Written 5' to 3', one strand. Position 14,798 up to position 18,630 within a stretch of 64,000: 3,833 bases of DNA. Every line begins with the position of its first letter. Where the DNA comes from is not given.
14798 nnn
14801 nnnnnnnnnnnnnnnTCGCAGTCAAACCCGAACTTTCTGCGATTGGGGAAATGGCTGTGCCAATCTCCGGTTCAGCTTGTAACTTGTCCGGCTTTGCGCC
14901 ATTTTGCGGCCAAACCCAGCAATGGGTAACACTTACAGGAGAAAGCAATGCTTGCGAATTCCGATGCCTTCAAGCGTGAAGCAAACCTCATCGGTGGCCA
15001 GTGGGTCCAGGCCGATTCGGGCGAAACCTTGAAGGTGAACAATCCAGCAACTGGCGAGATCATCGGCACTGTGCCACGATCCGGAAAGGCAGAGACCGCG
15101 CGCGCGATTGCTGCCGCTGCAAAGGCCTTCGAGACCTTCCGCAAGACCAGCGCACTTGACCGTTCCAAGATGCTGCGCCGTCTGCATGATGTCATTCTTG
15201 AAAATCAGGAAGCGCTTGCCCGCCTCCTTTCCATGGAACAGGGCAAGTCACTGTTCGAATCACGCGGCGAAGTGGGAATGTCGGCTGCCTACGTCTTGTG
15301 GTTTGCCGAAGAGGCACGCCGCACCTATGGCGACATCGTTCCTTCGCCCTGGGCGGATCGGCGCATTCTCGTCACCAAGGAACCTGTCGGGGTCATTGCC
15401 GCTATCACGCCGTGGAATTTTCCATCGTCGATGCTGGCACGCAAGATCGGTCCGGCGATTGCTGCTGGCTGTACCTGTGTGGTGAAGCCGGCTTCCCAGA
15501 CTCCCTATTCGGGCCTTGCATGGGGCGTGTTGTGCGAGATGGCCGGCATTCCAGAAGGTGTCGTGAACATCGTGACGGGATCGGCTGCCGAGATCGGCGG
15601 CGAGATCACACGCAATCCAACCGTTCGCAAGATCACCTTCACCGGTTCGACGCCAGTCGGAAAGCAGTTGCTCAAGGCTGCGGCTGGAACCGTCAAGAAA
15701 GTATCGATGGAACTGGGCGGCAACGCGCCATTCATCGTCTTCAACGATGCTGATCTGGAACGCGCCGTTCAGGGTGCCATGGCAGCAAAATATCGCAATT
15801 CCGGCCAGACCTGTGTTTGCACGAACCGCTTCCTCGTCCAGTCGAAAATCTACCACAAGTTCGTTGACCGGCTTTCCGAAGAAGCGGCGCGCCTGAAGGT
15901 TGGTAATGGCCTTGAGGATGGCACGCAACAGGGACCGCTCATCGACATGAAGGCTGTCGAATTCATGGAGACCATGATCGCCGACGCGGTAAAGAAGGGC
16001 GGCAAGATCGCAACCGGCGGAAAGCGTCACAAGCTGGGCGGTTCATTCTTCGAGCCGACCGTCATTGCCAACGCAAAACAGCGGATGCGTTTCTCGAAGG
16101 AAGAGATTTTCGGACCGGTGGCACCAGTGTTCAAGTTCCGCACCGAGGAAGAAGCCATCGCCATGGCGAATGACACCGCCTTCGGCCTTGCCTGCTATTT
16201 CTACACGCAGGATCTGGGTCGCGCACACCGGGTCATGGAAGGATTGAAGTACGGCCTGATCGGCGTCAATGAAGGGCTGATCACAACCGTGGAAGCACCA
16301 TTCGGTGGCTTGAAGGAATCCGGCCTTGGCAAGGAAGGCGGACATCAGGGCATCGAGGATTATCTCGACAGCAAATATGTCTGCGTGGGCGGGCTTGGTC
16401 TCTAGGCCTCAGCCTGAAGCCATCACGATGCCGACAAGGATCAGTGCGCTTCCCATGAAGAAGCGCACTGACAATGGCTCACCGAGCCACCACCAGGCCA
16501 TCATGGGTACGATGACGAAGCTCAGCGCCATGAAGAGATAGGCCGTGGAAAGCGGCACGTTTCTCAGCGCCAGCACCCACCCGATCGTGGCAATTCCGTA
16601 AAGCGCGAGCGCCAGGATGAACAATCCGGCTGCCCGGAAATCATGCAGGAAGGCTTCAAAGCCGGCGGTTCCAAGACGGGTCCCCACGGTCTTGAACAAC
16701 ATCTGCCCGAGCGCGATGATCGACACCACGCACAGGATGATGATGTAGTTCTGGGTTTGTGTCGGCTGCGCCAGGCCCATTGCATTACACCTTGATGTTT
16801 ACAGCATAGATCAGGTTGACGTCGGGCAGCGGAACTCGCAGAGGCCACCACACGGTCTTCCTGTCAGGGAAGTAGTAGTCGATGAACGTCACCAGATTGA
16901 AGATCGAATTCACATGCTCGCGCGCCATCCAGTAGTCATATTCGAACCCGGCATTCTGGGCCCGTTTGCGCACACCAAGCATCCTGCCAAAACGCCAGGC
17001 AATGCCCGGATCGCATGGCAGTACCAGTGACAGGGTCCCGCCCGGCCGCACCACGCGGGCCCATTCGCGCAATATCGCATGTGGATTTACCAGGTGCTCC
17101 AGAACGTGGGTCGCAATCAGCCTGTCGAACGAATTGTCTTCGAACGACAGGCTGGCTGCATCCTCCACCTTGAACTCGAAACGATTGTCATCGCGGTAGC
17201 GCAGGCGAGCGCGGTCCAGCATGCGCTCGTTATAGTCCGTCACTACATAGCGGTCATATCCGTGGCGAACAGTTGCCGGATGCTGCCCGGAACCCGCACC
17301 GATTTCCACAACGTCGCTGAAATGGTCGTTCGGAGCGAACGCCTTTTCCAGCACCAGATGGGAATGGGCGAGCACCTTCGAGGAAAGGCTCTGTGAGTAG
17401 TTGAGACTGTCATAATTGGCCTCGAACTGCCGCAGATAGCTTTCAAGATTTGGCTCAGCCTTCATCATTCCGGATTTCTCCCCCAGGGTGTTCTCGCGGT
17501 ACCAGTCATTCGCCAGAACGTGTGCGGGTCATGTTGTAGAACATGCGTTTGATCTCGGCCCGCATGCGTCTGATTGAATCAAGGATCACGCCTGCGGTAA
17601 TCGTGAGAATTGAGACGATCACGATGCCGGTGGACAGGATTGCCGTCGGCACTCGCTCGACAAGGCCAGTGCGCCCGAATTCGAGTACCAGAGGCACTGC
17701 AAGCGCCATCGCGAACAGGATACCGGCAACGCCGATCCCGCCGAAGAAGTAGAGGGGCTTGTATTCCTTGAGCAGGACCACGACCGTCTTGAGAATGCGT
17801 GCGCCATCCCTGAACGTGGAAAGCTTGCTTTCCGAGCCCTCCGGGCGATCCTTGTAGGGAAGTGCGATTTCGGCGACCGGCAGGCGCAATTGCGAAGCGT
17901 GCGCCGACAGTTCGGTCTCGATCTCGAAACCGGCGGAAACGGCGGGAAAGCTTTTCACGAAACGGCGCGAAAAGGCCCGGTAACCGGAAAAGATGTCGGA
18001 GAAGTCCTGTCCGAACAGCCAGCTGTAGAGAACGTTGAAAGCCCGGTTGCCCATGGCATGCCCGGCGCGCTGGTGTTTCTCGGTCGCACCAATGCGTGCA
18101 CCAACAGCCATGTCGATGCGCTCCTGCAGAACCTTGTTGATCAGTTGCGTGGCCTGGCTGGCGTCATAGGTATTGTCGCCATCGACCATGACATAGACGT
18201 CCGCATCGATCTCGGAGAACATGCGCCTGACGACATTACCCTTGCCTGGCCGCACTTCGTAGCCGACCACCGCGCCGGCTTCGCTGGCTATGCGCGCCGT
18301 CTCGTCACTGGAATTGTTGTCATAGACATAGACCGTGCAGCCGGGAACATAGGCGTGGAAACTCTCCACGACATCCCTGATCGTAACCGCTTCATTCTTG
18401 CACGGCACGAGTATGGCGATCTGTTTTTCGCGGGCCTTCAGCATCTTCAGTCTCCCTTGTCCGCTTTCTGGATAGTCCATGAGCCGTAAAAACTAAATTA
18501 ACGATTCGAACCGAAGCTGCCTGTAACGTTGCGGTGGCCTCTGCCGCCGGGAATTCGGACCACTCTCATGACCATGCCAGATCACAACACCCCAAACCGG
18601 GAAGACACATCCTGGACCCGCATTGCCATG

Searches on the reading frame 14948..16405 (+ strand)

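Call 58: search_protein_families(library=pfam, proteins=[window:14948-16405:+], max_evalue=0.000001)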
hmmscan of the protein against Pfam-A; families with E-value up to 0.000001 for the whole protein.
window:14948-16405:+ (485 aa): 1 family
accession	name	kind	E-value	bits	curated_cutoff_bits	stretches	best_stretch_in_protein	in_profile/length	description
PF00171.27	Aldedh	-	2e-167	557.9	23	1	19-478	1-461/461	Aldehyde dehydrogenase family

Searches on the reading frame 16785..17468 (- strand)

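Call 58: search_protein_families(library=pfam, proteins=[window:16785-17468:-], max_evalue=0.000001)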
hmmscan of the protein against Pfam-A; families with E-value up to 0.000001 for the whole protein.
window:16785-17468:- (227 aa): 6 families
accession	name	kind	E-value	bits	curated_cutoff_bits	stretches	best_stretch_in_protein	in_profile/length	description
PF08241.18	Methyltransf_11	-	1.5e-22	80.4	21.2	1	54-147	1-94/95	Methyltransferase domain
PF13649.12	Methyltransf_25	-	3e-18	66.7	27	1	53-144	1-97/97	Methyltransferase domain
PF08242.18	Methyltransf_12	-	2.7e-14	54.1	30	1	54-146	1-98/98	Methyltransferase domain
PF13489.12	Methyltransf_23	-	5.6e-13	49.4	27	1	40-189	13-144/164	Methyltransferase domain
PF13847.12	Methyltransf_31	-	5.8e-11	42.7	27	1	53-151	7-112/145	Methyltransferase domain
PF01209.24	Ubie_methyltran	-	3.3e-09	36.9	20.1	1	15-148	16-151/233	ubiE/COQ5 methyltransferase family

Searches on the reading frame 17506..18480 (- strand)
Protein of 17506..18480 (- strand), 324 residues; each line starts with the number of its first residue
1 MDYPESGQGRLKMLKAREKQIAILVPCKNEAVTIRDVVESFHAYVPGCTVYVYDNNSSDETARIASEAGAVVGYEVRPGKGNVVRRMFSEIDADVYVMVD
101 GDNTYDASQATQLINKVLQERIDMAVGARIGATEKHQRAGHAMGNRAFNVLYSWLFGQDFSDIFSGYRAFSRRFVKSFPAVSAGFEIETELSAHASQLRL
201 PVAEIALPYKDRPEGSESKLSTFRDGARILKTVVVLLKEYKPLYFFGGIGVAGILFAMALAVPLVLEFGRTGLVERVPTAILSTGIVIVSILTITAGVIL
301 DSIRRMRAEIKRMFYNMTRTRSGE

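Call 58: search_protein_families(library=pfam, proteins=[window:17506-18480:-], max_evalue=0.000001)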
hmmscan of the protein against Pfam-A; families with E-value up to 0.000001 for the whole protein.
window:17506-18480:- (324 aa): 2 families
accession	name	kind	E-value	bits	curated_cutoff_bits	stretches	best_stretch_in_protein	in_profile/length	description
PF00535.33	Glycos_transf_2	-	4e-13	50.1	23.3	1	23-175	2-164/168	Glycosyl transferase family 2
PF13641.12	Glyco_tranf_2_3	-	4.9e-07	30.4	27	1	20-125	2-119/230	Glycosyltransferase like family 2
